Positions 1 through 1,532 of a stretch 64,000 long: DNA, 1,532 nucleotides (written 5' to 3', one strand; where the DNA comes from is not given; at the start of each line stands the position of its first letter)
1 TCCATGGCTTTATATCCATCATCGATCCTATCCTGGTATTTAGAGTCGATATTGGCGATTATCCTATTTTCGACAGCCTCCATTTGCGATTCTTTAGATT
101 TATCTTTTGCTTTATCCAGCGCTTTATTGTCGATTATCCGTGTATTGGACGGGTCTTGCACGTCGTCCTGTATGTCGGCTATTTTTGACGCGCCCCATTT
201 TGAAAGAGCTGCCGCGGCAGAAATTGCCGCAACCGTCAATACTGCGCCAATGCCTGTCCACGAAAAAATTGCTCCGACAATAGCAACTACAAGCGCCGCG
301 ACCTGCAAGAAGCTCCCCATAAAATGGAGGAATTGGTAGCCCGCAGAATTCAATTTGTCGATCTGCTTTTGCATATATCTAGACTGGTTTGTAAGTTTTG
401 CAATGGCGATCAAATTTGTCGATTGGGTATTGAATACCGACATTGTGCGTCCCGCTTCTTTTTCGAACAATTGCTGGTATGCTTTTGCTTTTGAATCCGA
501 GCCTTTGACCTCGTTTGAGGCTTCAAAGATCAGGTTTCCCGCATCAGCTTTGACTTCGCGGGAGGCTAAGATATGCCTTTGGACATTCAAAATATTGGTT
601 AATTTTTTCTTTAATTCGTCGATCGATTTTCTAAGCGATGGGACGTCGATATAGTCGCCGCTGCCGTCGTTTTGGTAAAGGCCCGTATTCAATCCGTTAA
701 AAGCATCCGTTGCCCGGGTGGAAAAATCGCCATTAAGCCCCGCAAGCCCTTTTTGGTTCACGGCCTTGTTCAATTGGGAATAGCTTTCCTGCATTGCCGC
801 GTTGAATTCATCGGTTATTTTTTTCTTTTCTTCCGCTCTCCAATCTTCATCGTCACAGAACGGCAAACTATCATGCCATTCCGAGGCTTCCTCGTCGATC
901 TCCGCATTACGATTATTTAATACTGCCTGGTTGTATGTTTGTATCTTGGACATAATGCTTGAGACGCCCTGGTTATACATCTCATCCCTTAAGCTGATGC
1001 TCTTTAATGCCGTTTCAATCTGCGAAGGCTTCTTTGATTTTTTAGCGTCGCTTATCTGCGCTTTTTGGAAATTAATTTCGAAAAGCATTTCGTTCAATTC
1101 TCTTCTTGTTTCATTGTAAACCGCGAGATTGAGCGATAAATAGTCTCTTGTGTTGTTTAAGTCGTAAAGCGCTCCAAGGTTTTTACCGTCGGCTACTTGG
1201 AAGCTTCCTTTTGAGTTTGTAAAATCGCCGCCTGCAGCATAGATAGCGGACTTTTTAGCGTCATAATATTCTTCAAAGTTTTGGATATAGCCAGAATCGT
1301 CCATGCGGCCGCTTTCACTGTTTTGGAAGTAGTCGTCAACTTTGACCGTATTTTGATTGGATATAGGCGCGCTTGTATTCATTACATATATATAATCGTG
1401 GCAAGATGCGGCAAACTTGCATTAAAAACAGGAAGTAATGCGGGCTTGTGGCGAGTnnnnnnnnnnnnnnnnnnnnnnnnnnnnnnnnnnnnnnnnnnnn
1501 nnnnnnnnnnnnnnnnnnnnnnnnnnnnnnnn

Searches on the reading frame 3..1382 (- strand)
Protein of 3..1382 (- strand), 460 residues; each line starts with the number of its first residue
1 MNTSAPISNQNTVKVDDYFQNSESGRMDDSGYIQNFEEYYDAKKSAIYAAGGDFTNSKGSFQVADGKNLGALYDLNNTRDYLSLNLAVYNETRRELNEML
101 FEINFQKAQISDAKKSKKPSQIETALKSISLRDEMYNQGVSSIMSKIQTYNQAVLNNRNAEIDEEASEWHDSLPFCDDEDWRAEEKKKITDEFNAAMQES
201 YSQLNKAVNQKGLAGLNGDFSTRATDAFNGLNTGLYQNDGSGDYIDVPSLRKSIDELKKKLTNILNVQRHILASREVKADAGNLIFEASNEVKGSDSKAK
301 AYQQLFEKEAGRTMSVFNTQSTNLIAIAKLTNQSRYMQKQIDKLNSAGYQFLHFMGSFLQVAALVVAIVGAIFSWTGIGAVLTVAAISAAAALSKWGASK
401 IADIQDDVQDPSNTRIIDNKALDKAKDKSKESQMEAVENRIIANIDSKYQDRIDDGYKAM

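Call 6: search_protein_families(library=pfam, proteins=[window:3-1382:-], max_evalue=1)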
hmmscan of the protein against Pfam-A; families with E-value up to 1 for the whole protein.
window:3-1382:- (460 aa): 3 families
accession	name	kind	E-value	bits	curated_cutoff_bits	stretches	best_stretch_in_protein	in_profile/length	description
PF18240.7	PSII_Pbs31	-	0.45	11.3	25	1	398-460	24-86/93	Photosystem II Psb31 protein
PF14300.12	DMP19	-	0.47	11.5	25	1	388-451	39-96/112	DMP19-like protein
PF00831.28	Ribosomal_L29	-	0.67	10.4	24.5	0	90-129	12-47/57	Ribosomal L29 protein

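Call 21: find_homologous_proteins(query=window:3-1382:-, max_evalue=0.01)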
Query window:3-1382:-: 8000 candidates shared short words with the query, none scored E <= 0.01.
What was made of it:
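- Tried and rejected: Word-indexed homolog search with D. It saturated at 8000 candidates and returned nothing (call 21).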

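Call 50: search_protein_families(library=ncbifam, proteins=[window:3-1382:-], max_evalue=0.1)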
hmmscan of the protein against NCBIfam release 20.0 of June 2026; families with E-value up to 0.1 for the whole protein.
window:3-1382:- (460 aa): 0 families
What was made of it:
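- Closest known: Membrane-anchored coiled-coil scaffolds of the cell-wall and division machinery. Different: No homology detected to any such family (calls 6, 50).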

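Call 60: search_solved_structures(query=A6, max_evalue=10)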
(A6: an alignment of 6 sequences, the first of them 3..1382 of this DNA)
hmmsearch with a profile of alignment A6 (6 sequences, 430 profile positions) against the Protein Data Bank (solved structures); distinct sequences matched with E-value up to 10: 5.
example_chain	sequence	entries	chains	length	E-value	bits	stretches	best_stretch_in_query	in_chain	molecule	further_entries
6fie_B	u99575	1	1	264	0.0063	18.8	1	235-262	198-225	Calbindin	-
2f33_A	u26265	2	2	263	0.01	18.1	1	235-262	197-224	Calbindin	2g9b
6adq_H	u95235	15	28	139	0.13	14.5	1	350-405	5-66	Cytochrome c oxidase polypeptide 4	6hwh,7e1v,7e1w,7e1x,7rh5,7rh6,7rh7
8bd2_A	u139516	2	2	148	0.2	13.9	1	237-263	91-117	Calmodulin-3 | Calmodulin-1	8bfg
5i0i_G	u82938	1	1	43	0.93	11.7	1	237-263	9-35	Calmodulin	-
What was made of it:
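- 633..686 (-): EF-hand-like loop in D (…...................…). The D-family profile matches the calbindin and calmodulin EF-hand loop at E 0.006-0.2 against PDB sequences (call 60).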

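Call 63: search_protein_families(library=phrogs, proteins=[window:3-1382:-], max_evalue=0.1)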
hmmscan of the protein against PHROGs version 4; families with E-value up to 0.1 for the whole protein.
window:3-1382:- (460 aa): 0 families
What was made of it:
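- On Phage tail or tape-measure module: PHROGs: no meaningful hit (call 63).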

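Call 64: search_protein_families(library=padloc, proteins=[window:3-1382:-], max_evalue=0.1)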
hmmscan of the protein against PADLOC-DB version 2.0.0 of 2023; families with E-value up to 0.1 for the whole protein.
window:3-1382:- (460 aa): 0 families
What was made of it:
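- On Polymorphic toxin / immunity pair: There is no toxin family hit (calls 6, 50, 64).
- Closest known: Polymorphic-toxin or cargo systems with a shared N-terminal trafficking domain. Different: There is no toxin or immunity family hit (calls 6, 64).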

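Call 71: list_cluster_members(proteins=[L006:1317-2654:+, L005:3164-3919:+, L002:1877-2596:+, L007:1358-2239:+, L010:11207-16471:+, L015:11286-17450:+, L014:8704-9666:+, L003:2041-2427:+, L008:11286-11597:+, window:3-1382:-])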
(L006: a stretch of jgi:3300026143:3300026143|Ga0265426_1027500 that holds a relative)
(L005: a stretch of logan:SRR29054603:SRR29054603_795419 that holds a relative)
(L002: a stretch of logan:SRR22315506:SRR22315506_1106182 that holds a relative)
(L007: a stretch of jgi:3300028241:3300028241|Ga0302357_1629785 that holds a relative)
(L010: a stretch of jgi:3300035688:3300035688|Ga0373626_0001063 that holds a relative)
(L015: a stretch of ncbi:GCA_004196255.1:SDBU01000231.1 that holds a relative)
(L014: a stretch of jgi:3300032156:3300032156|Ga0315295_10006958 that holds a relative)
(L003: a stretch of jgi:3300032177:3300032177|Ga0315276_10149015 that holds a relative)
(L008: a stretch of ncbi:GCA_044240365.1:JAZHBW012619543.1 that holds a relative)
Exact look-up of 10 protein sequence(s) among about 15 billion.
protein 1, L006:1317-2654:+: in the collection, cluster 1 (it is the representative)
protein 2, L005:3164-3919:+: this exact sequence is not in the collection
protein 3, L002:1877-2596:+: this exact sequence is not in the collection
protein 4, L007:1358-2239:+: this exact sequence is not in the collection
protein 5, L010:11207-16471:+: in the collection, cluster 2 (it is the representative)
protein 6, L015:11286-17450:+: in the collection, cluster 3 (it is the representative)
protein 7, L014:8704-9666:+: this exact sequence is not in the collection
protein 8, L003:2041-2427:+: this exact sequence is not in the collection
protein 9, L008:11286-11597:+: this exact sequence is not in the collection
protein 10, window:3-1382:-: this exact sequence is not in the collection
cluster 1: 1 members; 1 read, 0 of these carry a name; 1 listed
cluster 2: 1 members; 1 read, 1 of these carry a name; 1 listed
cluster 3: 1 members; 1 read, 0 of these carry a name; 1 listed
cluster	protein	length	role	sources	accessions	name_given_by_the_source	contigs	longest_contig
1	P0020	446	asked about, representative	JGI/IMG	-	-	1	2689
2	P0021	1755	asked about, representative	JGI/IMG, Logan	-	predicted transcriptional regulator YheO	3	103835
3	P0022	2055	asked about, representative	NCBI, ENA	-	-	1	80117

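Call 79: predict_structure(alignment_id=A7)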
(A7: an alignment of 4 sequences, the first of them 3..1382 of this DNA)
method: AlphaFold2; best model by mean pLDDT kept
length: 460 residues; sequences in the alignment: 4
mean_pLDDT: 39.5   pTM: 0.32
mean pLDDT of the five models: 39.5, 38.1, 37.2, 37.1, 35.9
residues with pLDDT >= 90: 0; 70-90: 10; 50-70: 76; < 50: 374
segments of 3 or more residues with pLDDT < 50: 1-39, 50-56, 77-142, 169-175, 207-460
pLDDT, mean of each block of 10 residues (from residue 1): 25 30 31 43 53 48 56 50 43 40 30 30 40 45 53 68 62 51 68 63 51 32 36 38 38 41 36 32 34 34 33 31 33 37 36 38 40 33 37 36 25 23 26 31 30 27
secondary structure, 60 per line:
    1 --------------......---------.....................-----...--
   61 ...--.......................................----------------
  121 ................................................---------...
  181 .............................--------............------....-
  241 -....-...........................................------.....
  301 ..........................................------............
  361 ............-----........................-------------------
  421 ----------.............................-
elements in order: H15-20 H30-50 E56-58 E61-63 H66-104 H121-168 H178-209 H218-229 E236-239 E242-245 H247-289 H296-342 H349-372 H378-401 H431-459
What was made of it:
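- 1..1382 (-): Gene D, at least 460 aa, running off the window start. It is the fourth conserved member of the block: long helices plus a hydrophobic helical hairpin. It lies 74 nt downstream of B, with no terminator-like site between them. The AlphaFold2 model is poor (pLDDT 39.5), so only the secondary structure is used (call 79).
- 180..335 (-): Hydrophobic helical hairpin of D (about residues 350-401), with Lys-containing flanks on both sides. Helices 349-372 and 378-401: call 79.
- The model of D is unreliable (pLDDT 39.5; call 79).
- Tried and rejected: Structure of D. The model has pLDDT 39.5 and is unusable for fold search (call 79).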

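Call 98: find_related_loci(query=A14, collection=metagenome_contigs, flank=10000)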
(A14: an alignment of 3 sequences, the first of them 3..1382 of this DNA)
Query A14 (460 aa) in metagenome_contigs; peptide patterns used: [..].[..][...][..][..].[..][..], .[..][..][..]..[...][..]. (x = any residue, [..] = any of these).
413 stretches matched a pattern, but none encodes a relative of the query by tblastn (E <= 1e-3).
